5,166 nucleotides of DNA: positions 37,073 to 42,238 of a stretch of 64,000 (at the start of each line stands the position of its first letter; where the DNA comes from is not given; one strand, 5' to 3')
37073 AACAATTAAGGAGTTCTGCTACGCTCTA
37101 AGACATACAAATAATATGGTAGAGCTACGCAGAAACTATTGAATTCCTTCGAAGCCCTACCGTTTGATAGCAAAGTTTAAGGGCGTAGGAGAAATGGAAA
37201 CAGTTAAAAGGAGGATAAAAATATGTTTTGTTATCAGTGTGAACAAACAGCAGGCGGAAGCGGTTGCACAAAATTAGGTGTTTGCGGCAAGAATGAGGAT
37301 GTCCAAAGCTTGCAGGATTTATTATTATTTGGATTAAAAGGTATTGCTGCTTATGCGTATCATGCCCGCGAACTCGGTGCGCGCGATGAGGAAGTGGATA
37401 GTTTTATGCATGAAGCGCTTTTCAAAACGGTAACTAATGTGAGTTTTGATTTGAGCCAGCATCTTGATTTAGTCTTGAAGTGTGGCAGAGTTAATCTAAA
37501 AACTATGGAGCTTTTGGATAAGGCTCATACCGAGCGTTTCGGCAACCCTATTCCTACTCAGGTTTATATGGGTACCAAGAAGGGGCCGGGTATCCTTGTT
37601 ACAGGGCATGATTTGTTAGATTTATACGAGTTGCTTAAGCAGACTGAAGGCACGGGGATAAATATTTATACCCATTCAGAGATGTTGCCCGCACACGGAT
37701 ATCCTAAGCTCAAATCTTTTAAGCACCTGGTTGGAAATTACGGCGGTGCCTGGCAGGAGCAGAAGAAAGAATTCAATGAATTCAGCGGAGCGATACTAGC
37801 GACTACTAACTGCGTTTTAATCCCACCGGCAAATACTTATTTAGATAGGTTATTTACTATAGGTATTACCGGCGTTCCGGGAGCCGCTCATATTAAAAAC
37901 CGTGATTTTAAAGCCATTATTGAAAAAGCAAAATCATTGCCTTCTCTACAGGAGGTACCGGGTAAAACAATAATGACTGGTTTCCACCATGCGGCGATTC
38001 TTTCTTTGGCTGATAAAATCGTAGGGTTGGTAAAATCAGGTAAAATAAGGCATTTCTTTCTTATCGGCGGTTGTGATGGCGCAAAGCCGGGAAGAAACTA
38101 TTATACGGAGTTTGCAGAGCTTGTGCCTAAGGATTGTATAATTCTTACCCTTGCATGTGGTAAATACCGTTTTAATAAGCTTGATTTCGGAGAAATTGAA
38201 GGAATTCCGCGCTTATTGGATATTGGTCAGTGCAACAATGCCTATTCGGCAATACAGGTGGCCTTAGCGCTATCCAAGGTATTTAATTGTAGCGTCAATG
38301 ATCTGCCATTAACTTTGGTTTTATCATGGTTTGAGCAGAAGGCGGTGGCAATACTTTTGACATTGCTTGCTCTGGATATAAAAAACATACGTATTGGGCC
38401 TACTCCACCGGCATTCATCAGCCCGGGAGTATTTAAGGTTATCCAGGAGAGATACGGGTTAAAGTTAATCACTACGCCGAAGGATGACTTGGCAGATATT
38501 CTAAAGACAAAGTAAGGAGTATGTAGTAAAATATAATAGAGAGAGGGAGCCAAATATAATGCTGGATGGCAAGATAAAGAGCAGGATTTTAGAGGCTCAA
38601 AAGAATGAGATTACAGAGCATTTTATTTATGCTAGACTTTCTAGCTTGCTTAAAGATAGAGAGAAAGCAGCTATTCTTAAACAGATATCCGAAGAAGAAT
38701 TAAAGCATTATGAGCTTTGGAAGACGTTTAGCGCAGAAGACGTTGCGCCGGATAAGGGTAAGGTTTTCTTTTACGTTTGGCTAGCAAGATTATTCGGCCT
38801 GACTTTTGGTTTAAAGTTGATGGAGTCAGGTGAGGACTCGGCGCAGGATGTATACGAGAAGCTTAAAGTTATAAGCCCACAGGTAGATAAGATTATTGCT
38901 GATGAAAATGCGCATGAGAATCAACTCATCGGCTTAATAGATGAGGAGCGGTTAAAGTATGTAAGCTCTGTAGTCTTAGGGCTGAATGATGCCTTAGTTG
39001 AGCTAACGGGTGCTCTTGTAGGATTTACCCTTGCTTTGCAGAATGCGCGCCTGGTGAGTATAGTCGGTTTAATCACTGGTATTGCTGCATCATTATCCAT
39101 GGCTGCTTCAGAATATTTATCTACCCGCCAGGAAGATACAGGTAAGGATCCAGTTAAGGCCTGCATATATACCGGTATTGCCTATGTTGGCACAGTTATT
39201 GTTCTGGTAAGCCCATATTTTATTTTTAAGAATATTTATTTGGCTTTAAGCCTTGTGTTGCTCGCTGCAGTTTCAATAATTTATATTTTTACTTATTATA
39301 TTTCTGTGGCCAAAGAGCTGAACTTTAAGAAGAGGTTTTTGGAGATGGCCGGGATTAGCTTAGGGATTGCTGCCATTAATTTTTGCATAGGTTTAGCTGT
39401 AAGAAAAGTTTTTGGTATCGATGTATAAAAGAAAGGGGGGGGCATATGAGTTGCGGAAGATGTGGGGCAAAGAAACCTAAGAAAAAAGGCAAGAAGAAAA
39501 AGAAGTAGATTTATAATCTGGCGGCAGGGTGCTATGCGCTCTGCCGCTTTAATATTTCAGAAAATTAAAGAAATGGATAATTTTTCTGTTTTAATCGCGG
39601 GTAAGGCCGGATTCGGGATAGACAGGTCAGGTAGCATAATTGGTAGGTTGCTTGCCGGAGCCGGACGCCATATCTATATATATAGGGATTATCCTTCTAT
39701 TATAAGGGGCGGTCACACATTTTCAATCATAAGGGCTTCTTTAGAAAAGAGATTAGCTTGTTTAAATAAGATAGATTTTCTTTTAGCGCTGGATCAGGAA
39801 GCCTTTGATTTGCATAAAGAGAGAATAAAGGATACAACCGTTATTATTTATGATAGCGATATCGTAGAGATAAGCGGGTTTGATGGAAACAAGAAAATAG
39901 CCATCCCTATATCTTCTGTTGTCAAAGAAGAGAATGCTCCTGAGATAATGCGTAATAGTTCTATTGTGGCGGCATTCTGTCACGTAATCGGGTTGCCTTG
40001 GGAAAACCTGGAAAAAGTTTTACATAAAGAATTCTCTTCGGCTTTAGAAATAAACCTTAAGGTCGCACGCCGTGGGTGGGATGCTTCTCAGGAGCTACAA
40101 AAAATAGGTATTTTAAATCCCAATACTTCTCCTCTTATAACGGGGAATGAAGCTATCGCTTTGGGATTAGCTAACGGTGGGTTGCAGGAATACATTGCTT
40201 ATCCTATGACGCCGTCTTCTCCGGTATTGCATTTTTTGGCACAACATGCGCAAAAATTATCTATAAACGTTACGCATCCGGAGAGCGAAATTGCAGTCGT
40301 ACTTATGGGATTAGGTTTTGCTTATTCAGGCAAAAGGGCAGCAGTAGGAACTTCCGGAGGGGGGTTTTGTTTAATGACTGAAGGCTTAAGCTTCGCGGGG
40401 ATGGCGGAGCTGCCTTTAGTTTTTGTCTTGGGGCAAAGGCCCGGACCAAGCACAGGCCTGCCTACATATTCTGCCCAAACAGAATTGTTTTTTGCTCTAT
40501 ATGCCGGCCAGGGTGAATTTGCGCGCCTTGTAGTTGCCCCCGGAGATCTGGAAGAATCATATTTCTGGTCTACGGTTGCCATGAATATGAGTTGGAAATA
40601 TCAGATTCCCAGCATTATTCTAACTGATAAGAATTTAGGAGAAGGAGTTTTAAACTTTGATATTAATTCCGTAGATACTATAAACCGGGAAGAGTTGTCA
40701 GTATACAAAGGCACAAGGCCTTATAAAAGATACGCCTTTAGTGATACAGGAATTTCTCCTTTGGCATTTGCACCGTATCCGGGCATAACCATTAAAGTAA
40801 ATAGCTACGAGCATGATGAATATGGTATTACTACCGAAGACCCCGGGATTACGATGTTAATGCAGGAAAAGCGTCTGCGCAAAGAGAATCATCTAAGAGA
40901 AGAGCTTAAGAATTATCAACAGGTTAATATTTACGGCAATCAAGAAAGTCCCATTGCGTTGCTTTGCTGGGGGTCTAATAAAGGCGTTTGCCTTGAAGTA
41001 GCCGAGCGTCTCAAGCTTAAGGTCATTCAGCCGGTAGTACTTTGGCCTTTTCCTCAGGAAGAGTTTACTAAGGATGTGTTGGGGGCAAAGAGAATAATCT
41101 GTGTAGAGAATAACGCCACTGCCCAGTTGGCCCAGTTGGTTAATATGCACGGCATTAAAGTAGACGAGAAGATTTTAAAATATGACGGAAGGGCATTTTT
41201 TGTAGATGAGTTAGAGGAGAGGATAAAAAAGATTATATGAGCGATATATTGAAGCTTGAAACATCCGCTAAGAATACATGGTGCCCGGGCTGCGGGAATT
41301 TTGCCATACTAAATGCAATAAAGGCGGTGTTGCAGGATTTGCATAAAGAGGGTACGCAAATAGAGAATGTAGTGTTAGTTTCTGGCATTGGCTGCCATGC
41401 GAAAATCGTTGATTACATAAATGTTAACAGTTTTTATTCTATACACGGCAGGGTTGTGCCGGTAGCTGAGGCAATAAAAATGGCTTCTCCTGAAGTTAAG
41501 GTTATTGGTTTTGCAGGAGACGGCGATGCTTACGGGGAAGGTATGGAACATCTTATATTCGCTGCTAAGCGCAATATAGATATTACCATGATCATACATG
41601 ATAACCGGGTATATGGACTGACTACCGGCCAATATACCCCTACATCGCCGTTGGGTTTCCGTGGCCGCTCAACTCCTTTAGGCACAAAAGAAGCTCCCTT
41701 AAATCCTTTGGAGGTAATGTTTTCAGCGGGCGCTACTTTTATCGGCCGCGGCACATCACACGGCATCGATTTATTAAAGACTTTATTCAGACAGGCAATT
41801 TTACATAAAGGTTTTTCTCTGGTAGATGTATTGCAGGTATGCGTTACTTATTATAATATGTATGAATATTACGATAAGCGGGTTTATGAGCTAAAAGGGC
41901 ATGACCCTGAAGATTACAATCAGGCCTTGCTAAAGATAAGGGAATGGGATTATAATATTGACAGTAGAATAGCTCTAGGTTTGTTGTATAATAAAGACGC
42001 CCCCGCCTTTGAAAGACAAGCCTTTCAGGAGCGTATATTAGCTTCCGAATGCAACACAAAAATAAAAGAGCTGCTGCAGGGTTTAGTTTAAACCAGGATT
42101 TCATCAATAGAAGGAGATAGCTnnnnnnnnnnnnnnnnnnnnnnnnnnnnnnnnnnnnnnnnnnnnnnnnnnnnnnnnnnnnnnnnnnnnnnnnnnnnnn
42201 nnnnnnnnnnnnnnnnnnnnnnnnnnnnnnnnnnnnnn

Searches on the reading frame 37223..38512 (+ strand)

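Call 74: search_protein_families(library=pfam, proteins=[window:37223-38512:+], max_evalue=0.0001)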
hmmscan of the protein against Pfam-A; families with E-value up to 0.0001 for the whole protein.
window:37223-38512:+ (430 aa): 1 family
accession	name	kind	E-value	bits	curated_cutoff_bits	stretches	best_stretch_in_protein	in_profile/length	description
PF03063.25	Prismane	-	3.2e-139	465.3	27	2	80-423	161-512/513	Prismane/CO dehydrogenase family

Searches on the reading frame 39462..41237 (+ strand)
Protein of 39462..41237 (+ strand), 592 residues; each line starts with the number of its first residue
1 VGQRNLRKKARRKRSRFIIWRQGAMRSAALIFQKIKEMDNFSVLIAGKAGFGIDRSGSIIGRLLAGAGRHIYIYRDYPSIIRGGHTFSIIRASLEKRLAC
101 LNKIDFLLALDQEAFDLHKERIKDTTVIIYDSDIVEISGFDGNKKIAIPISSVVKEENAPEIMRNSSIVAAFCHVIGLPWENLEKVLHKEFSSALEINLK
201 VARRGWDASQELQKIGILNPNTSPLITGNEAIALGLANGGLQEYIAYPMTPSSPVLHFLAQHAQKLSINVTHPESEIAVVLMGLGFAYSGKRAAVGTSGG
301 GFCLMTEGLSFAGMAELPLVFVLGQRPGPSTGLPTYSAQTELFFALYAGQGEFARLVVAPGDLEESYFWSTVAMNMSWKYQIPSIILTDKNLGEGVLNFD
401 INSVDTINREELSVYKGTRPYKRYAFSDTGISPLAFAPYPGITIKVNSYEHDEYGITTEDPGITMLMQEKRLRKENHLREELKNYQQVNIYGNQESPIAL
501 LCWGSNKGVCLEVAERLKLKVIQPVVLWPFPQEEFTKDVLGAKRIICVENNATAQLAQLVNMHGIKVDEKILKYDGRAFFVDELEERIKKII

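Call 74: search_protein_families(library=pfam, proteins=[window:39462-41237:+], max_evalue=0.0001)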
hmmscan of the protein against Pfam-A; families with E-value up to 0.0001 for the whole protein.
window:39462-41237:+ (592 aa): 3 families
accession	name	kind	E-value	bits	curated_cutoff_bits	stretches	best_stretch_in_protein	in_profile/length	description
PF01855.24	POR_N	-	5.3e-43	147.9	27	1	239-460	6-220/231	Pyruvate flavodoxin/ferredoxin oxidoreductase, thiamine diP-bdg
PF01558.24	POR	-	2.5e-26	93.3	27.4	1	50-205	2-171/173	Pyruvate ferredoxin/flavodoxin oxidoreductase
PF02776.23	TPP_enzyme_N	-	1.4e-05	25.3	26.8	1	227-339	2-111/119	Thiamine pyrophosphate enzyme, N-terminal TPP binding domain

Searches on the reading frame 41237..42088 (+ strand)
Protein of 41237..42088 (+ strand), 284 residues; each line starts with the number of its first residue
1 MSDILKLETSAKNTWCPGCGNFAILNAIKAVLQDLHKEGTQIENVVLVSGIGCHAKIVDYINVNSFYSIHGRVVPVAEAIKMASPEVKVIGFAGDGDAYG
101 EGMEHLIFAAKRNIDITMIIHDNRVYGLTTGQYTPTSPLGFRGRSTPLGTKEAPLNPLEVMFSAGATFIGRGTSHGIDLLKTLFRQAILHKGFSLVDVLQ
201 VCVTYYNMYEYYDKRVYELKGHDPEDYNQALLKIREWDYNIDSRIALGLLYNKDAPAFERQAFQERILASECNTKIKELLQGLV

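Call 74: search_protein_families(library=pfam, proteins=[window:41237-42088:+], max_evalue=0.0001)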
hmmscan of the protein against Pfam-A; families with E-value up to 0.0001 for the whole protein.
window:41237-42088:+ (284 aa): 2 families
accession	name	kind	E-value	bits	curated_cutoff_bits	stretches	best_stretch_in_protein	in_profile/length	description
PF02775.26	TPP_enzyme_C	-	1.7e-25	90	21.9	1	51-198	2-151/151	Thiamine pyrophosphate enzyme, C-terminal TPP binding domain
PF12367.13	PFO_beta_C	-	1.7e-11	44.5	24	1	202-261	1-60/66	Pyruvate ferredoxin oxidoreductase beta subunit C terminal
